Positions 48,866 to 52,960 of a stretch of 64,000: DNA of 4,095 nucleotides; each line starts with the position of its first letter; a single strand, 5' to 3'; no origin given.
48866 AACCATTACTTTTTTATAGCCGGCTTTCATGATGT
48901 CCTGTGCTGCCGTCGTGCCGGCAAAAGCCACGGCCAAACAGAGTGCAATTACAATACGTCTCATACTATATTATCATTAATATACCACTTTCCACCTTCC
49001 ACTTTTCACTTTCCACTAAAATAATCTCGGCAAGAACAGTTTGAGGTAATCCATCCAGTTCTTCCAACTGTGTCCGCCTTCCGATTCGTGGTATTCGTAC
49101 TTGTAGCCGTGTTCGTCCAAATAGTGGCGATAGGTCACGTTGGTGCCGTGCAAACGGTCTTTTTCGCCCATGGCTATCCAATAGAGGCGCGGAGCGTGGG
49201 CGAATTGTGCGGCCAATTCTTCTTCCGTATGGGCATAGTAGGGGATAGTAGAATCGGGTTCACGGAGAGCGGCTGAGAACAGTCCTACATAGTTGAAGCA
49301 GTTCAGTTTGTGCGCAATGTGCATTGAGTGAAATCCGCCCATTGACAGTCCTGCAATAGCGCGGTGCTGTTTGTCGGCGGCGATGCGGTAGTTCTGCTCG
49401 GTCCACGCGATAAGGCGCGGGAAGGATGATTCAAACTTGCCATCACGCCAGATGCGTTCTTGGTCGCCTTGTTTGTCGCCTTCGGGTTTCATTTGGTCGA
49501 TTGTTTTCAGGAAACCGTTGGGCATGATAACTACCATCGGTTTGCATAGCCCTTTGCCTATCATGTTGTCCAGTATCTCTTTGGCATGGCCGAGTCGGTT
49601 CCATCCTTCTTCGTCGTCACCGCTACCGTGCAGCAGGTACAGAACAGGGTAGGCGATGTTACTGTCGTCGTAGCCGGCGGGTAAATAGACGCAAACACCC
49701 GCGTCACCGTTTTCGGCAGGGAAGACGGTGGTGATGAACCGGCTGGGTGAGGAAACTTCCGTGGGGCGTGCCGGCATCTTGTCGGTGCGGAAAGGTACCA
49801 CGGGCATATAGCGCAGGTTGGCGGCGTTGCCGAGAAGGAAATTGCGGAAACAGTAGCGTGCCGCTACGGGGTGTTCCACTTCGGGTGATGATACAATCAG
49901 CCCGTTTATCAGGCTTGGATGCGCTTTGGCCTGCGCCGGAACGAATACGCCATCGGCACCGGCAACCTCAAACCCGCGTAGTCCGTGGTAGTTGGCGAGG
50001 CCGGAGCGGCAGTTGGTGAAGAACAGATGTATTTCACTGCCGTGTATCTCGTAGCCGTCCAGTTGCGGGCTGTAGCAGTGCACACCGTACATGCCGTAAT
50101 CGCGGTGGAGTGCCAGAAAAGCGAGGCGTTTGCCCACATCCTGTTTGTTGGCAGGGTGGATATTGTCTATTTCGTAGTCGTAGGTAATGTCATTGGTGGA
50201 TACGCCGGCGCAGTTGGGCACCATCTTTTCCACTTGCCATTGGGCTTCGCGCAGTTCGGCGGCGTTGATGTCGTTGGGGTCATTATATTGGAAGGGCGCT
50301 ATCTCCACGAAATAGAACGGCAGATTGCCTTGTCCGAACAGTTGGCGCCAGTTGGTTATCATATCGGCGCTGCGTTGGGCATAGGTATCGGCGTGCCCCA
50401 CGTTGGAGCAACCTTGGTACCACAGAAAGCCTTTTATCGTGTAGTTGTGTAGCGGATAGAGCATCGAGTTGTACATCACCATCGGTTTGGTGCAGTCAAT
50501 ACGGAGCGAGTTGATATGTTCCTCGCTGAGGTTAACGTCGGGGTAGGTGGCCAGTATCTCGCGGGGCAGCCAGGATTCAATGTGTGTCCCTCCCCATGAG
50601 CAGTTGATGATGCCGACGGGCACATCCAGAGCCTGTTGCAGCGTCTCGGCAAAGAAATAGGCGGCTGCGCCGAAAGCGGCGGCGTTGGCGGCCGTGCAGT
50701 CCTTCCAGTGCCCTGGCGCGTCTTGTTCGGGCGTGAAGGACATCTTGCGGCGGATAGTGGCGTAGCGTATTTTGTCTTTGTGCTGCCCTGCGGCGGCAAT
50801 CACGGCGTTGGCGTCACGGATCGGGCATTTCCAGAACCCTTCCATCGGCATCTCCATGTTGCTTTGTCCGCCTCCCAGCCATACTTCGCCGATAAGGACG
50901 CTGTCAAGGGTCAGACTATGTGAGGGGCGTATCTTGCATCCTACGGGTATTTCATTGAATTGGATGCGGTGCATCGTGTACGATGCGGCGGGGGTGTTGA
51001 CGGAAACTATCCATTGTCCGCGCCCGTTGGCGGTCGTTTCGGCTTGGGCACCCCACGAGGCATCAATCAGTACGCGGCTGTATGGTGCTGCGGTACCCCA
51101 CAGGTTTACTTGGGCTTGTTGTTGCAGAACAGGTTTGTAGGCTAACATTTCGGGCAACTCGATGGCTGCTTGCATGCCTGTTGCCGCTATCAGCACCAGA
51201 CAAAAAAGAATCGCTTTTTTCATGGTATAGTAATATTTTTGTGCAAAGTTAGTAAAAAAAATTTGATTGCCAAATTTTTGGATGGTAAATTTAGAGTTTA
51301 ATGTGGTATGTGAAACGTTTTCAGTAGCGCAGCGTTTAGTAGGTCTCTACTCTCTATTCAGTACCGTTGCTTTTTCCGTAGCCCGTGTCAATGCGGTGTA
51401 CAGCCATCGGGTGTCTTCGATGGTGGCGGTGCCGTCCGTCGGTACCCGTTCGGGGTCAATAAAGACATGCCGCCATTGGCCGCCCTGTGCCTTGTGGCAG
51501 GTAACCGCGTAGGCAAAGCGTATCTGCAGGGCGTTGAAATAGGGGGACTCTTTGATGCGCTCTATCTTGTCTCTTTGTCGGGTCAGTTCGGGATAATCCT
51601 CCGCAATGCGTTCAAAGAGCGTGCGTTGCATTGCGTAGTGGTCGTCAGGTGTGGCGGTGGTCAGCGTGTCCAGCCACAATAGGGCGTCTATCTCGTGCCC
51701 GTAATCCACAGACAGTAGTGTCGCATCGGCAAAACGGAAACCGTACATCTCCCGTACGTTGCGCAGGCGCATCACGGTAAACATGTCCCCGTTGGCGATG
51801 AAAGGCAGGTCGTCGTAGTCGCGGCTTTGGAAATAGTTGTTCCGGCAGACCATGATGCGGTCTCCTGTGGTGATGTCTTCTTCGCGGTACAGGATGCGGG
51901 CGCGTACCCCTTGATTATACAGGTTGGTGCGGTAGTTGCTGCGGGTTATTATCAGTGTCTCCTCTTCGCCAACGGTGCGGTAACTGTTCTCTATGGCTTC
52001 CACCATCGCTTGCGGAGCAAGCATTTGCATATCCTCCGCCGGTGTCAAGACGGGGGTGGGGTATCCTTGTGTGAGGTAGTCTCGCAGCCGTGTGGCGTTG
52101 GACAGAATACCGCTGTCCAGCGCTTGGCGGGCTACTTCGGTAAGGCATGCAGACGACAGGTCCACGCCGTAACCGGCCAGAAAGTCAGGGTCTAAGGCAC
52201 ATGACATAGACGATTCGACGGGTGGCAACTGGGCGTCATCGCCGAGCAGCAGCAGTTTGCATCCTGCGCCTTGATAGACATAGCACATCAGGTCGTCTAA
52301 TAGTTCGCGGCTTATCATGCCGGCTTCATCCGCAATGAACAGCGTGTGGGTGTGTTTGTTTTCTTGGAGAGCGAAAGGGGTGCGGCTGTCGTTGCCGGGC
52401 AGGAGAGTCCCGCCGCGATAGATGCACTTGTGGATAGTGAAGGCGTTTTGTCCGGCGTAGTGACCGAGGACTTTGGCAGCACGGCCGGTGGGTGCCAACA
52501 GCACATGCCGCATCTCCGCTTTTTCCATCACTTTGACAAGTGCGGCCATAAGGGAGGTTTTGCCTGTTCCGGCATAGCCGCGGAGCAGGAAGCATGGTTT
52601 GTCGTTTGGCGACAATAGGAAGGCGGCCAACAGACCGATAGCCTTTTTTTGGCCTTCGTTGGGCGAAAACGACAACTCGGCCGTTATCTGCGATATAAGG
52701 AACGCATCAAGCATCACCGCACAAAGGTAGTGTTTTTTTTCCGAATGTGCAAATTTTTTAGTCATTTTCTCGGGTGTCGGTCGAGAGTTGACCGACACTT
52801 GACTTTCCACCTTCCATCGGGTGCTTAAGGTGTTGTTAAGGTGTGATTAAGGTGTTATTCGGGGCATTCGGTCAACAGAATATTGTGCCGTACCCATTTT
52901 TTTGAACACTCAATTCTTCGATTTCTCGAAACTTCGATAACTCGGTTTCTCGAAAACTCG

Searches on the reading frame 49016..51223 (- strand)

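Call 58: search_protein_families(library=pfam, proteins=[window:49016-51223:-], max_evalue=0.0001)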
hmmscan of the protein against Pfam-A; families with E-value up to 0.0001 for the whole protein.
window:49016-51223:- (735 aa): 2 families
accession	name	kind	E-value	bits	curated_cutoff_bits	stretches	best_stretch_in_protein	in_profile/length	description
PF03629.24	SASA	-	2.2e-23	83.5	24.8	1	113-369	3-222/226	Carbohydrate esterase, sialic acid-specific acetylesterase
PF00756.26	Esterase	-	1.9e-21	77.4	22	1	505-727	5-244/251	Putative esterase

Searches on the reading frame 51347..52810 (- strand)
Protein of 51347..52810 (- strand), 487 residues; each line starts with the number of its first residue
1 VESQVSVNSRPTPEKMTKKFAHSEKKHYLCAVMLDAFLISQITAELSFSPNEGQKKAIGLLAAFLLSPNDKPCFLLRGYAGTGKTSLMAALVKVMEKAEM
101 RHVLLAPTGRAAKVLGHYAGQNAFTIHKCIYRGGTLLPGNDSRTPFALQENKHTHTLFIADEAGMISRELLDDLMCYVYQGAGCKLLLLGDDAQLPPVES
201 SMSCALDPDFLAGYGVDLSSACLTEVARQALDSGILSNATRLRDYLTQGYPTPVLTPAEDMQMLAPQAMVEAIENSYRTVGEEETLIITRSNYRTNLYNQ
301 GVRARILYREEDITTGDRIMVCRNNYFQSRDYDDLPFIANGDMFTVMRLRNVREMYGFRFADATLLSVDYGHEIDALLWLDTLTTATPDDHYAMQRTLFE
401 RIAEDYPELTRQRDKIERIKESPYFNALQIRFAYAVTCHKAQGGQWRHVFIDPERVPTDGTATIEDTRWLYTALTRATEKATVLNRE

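Call 58: search_protein_families(library=pfam, proteins=[window:51347-52810:-], max_evalue=0.0001)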
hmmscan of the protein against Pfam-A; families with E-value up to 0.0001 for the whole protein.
window:51347-52810:- (487 aa): 5 families
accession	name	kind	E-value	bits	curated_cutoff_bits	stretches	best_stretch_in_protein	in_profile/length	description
PF13604.12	AAA_30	-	2.3e-26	93.1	27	1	70-203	17-136/191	AAA domain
PF13245.12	AAA_19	-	8.2e-19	68.5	25.1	1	71-198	11-132/134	AAA domain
PF13538.12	UvrD_C_2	-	2.1e-16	59.9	27.4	1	432-483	1-51/52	UvrD-like helicase C-terminal domain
PF05970.20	PIF1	-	4.7e-08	33.3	25.9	1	69-200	20-157/223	PIF1-like helicase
PF13191.12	AAA_16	-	9.9e-05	23.3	32.6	0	59-102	10-52/167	AAA ATPase domain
